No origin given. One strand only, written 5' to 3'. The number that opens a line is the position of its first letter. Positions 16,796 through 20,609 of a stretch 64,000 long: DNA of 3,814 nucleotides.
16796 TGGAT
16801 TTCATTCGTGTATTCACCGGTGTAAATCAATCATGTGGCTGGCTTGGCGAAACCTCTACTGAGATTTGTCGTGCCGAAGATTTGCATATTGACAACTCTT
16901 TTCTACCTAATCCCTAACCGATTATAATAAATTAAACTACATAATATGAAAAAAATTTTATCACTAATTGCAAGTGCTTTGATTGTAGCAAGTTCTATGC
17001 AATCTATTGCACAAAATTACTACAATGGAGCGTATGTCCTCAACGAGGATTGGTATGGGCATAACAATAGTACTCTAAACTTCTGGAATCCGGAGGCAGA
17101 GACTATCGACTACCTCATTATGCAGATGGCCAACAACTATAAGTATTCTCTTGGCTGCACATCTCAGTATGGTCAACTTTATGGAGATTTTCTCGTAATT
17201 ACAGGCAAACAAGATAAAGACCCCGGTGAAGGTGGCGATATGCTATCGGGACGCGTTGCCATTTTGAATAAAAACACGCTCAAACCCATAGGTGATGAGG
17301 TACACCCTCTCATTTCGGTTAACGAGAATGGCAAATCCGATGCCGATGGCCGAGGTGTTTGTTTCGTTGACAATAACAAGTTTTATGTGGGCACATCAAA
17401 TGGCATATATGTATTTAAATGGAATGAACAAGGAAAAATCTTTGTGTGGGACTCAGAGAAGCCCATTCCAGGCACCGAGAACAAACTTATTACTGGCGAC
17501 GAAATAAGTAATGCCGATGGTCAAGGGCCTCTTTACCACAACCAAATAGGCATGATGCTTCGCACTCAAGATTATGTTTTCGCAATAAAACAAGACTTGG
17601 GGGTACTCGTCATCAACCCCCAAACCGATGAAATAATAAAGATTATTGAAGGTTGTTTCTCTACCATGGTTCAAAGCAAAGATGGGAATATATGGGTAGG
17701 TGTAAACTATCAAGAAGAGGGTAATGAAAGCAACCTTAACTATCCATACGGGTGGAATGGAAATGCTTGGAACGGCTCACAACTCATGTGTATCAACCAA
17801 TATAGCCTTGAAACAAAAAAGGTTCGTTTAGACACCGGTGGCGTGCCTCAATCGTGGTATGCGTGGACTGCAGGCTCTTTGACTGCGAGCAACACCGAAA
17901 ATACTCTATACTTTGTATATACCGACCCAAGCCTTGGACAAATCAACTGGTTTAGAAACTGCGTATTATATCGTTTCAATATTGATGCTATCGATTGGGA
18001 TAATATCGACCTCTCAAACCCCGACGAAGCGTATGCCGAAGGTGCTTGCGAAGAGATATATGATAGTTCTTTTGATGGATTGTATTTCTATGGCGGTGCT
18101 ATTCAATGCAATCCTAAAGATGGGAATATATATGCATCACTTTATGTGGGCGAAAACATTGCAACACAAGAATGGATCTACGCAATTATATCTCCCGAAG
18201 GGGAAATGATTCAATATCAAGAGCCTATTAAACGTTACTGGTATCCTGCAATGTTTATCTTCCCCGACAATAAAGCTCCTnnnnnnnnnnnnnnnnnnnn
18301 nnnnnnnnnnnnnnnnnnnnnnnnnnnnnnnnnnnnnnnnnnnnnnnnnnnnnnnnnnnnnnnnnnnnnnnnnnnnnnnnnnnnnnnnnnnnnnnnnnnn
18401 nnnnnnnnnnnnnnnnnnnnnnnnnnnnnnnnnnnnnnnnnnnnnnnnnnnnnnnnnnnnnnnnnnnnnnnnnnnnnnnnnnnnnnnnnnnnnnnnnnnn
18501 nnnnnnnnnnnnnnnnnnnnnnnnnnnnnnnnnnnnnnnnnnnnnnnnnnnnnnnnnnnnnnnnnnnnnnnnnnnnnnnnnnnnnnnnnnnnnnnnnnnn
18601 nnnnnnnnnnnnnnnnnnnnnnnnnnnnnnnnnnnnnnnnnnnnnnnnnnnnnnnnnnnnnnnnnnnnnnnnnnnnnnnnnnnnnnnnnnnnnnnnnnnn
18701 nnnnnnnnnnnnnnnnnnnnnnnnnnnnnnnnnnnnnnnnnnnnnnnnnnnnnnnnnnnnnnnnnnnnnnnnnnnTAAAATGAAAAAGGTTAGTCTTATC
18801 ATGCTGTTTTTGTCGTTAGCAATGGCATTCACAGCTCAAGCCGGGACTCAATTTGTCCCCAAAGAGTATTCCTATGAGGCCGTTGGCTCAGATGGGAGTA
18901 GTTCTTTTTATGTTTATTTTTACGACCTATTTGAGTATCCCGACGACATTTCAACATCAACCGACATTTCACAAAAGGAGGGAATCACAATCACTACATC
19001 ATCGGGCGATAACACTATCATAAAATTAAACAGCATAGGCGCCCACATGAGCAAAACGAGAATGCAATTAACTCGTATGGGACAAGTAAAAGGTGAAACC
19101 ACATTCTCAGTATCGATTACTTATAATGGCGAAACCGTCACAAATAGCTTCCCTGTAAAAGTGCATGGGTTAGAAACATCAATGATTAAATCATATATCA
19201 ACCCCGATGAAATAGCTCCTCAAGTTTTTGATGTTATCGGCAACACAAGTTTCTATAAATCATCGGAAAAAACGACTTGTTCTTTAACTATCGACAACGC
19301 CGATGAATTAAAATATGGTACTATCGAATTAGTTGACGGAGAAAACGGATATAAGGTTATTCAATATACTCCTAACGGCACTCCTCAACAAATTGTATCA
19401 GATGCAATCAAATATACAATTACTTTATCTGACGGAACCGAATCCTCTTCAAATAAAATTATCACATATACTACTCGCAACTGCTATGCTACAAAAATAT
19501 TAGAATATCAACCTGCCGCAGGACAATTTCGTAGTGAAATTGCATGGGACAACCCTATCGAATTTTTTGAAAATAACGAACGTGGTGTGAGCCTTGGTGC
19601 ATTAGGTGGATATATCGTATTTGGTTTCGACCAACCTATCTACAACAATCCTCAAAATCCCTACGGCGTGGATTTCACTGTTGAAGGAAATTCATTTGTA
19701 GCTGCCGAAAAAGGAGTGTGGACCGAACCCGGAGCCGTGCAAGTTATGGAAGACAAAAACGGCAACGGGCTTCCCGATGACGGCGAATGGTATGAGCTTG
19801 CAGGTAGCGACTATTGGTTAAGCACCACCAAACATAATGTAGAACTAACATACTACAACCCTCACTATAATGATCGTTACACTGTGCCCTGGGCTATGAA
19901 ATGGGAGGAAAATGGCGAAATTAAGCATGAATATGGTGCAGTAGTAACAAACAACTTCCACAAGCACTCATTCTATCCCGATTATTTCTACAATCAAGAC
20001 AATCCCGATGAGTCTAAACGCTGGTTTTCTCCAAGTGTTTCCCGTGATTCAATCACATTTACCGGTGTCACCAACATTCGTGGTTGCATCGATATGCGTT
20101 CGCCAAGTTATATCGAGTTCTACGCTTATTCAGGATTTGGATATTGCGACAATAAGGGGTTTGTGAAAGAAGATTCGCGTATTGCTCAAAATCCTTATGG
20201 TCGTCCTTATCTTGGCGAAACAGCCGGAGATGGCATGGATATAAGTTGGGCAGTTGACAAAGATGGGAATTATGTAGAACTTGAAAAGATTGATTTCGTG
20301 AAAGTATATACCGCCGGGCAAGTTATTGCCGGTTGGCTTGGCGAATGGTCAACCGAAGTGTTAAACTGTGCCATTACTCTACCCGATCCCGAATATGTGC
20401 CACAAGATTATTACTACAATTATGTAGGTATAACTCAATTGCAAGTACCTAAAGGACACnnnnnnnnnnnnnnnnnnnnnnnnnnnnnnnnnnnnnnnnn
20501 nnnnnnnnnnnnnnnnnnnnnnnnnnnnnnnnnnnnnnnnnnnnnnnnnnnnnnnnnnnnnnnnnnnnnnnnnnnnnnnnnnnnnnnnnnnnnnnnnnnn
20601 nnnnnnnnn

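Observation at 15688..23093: Rosetta-stone relationship: the 1437-aa protein recapitulates the modules of the two preceding genes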

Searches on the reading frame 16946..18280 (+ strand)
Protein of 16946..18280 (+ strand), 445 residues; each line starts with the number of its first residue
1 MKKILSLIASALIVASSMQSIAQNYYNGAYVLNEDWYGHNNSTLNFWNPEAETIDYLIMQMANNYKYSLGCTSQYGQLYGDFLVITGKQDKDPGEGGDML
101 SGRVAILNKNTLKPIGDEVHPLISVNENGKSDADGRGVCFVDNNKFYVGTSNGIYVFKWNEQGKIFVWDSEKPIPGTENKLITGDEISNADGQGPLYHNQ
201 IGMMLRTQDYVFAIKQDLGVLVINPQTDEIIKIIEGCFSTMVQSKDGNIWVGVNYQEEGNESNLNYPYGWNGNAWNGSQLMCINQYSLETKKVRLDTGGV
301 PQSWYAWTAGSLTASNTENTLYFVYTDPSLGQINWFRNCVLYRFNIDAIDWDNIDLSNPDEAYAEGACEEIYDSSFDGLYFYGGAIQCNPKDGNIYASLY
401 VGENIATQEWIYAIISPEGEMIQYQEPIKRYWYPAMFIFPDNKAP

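Call 38: search_solved_structures(query=window:16946-18280:+, max_evalue=10, show_alignments=3)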
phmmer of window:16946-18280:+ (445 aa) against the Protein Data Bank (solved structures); distinct sequences matched with E-value up to 10: 5.
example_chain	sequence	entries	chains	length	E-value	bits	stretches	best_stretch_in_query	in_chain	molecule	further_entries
9s6c_A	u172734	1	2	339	1.7e-07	34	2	26-91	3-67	Quinoprotein amine dehydrogenase-like protein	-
9s6c_C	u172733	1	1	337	2.6e-07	33.4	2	28-91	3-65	Quinoprotein amine dehydrogenase-like protein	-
1q90_N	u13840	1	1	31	0.5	12.7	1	327-353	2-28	Cytochrome b6f complex subunit PETN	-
5j53_A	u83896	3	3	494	0.95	11.7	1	387-423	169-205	Carotenoid oxygenase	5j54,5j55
7qr6_A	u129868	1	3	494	0.95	11.7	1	387-423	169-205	Dioxygenase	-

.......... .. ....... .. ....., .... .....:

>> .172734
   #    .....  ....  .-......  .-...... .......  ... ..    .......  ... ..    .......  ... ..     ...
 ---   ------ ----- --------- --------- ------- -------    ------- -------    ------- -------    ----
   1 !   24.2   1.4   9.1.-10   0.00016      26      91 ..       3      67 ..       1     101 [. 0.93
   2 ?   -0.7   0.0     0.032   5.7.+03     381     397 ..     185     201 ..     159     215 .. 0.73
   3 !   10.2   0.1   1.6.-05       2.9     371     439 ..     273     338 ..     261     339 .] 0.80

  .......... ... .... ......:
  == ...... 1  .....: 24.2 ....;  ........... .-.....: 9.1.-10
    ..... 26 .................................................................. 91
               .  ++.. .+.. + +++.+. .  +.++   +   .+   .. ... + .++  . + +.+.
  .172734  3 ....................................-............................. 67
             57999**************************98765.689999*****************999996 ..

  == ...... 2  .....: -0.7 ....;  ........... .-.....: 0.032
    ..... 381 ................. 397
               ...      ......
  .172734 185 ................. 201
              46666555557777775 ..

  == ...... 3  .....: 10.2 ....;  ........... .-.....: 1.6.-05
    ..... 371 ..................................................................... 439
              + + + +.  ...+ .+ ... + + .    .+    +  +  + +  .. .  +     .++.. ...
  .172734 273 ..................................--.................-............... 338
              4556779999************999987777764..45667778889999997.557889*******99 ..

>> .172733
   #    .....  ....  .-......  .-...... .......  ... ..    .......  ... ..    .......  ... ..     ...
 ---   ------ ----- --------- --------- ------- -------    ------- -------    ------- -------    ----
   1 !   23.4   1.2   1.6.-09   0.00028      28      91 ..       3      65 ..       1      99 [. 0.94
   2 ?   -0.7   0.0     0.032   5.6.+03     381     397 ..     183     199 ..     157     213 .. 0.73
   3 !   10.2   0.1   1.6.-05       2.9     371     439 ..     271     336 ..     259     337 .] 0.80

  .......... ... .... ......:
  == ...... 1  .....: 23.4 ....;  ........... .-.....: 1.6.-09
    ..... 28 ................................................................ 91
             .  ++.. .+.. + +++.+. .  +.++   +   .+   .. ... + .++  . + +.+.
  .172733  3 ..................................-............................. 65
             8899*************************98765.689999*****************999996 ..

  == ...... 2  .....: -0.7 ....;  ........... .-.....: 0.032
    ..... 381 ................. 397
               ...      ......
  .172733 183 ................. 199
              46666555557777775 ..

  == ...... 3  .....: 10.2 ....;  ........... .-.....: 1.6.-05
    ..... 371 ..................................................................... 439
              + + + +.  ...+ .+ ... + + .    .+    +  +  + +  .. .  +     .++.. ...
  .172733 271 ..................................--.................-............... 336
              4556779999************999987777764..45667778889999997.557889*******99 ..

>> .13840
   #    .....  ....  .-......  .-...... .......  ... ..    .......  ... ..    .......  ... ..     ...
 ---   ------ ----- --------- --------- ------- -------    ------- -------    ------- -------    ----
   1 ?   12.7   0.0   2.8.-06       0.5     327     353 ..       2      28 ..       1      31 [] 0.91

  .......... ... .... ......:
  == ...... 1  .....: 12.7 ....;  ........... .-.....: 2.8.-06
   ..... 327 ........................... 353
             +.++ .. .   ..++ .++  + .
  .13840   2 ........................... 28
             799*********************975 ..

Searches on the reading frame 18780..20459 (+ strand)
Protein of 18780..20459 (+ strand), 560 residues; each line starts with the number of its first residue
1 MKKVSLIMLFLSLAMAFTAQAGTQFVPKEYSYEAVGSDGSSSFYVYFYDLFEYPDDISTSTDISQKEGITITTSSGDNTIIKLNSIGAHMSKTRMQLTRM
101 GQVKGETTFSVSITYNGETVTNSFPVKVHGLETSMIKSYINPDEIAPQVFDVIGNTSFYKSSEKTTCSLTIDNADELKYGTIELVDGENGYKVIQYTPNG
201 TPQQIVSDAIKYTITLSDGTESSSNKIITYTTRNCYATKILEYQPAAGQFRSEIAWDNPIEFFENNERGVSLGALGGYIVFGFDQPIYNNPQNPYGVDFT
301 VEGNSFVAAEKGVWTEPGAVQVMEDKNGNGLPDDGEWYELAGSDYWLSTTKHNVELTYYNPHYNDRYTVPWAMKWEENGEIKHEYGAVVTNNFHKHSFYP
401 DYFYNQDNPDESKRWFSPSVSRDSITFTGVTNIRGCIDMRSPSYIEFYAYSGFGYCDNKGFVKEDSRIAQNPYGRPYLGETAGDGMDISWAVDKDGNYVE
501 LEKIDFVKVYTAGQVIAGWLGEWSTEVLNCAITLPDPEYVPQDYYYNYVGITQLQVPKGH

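Call 58: predict_structure(alignment_id=A2)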
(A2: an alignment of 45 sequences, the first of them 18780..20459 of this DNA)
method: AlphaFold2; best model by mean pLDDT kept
length: 560 residues; sequences in the alignment: 45
mean_pLDDT: 84.1   pTM: 0.78
mean pLDDT of the five models: 84.1, 83.7, 82.3, 82.2, 80.4
residues with pLDDT >= 90: 293; 70-90: 166; 50-70: 81; < 50: 20
segments of 3 or more residues with pLDDT < 50: 309-312, 441-444, 551-560
pLDDT, mean of each block of 10 residues (from residue 1): 70 67 87 94 95 91 91 96 93 95 96 93 97 95 90 95 94 93 94 94 93 96 97 93 84 71 77 90 95 93 68 70 93 92 82 90 74 91 86 69 56 57 84 66 53 78 81 78 88 91 96 69 83 94 70 39
secondary structure, 60 per line:
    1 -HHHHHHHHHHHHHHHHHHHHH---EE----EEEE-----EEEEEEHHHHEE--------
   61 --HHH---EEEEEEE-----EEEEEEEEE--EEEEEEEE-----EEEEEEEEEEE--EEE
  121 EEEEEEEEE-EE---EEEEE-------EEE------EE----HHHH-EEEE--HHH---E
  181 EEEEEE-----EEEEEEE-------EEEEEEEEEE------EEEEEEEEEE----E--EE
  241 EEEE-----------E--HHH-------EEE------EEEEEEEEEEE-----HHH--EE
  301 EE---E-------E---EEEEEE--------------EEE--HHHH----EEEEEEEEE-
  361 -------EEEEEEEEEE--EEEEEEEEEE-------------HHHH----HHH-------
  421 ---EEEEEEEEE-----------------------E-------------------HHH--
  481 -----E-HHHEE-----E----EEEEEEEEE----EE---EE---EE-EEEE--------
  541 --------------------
elements in order: H2-22 E32-35 E41-46 H47-50 E69-75 E81-89 E92-99 E105-115 E118-129 E136-140 E148-150 H163-166 E168-171 E180-186 E192-198 E206-215 E222-231 E239-244 E269-271 E278-288 E299-302 E318-323 E338-340 H343-346 E351-359 E368-377 E380-389 H403-406 E424-432 E503-511 E529-532

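Call 60: fold_search(model_id=the predicted structure, library=pdb)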
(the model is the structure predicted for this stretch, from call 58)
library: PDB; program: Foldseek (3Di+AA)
matches with E <= 10: 1925; with E <= 0.001: 266
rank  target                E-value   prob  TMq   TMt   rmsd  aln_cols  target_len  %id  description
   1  7biz_A                7.6e-23  1.00  0.38  0.44  23.6       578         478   21  Structure of a B12 binding lipoprotein from Bacteroides thetaiotaomicron (released 2022-03-02)
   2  7biz_B                5.1e-22  1.00  0.37  0.44  23.6       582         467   21  Structure of a B12 binding lipoprotein from Bacteroides thetaiotaomicron (released 2022-03-02)
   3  8blw_B                3.0e-21  1.00  0.39  0.35  20.7       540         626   23  Vitamin B12 transporter BtuB1 with lipoprotein BtuG1 from B. theta (released 2023-08-16)
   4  6dms                  4.0e-08  1.00  0.19  0.16  16.8       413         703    9  Endo-fucoidan hydrolase MfFcnA4_H294Q from glycoside hydrolase family 107 (released 2018-10-03)
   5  6dlh                  4.5e-08  1.00  0.19  0.16  16.8       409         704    9  Endo-fucoidan hydrolase MfFcnA4 from glycoside hydrolase family 107 (released 2018-10-03)
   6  6vfr_A                8.0e-08  1.00  0.16  0.19  23.7       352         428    9  Crystal structure of human protocadherin 18 EC1-EC4 (released 2020-03-11)
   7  6dns                  2.4e-07  1.00  0.18  0.17  11.2       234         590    9  Endo-fucoidan hydrolase MfFcnA9 from glycoside hydrolase family 107 (released 2018-10-03)
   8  8k53_A                2.9e-07  1.00  0.20  0.15  15.9       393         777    8  Structure of the Dimeric Human CNTN2 Ig 1-6-FNIII 1-2 Domain in an Asymmetric State (released 2023-12-06)
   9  5ftx                  5.4e-07  1.00  0.13  0.12  17.6       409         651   12  Structure of surface layer protein SbsC, domains 4-9 (released 2017-02-22)
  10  2xyc                  6.4e-07  1.00  0.15  0.25  16.0       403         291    8  CRYSTAL STRUCTURE OF NCAM2 IGIV-FN3I (released 2011-02-23)
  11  6q2o_E                8.3e-07  1.00  0.15  0.15  11.6       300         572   10  Cryo-EM structure of RET/GFRa2/NRTN extracellular complex. The 3D refinement was applied with C2 symmetry. (released 2019-10-02)
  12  5lfr_B                1.3e-06  1.00  0.15  0.23  19.2       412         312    8  Crystal structure of glycosylated Myelin-associated glycoprotein (MAG) Ig1-3 (released 2016-12-14)
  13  3q2v_A                1.3e-06  1.00  0.14  0.15  26.0       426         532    9  Crystal structure of mouse E-cadherin ectodomain (released 2011-04-06)
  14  7z47_G                1.3e-06  0.99  0.14  0.10  35.0       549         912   11  Tail of bacteriophage SU10 (released 2022-08-10)
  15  5eqx_A                1.5e-06  1.00  0.15  0.18  24.8       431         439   10  Crystal structure of human Desmoglein-3 ectodomain (released 2016-06-15)
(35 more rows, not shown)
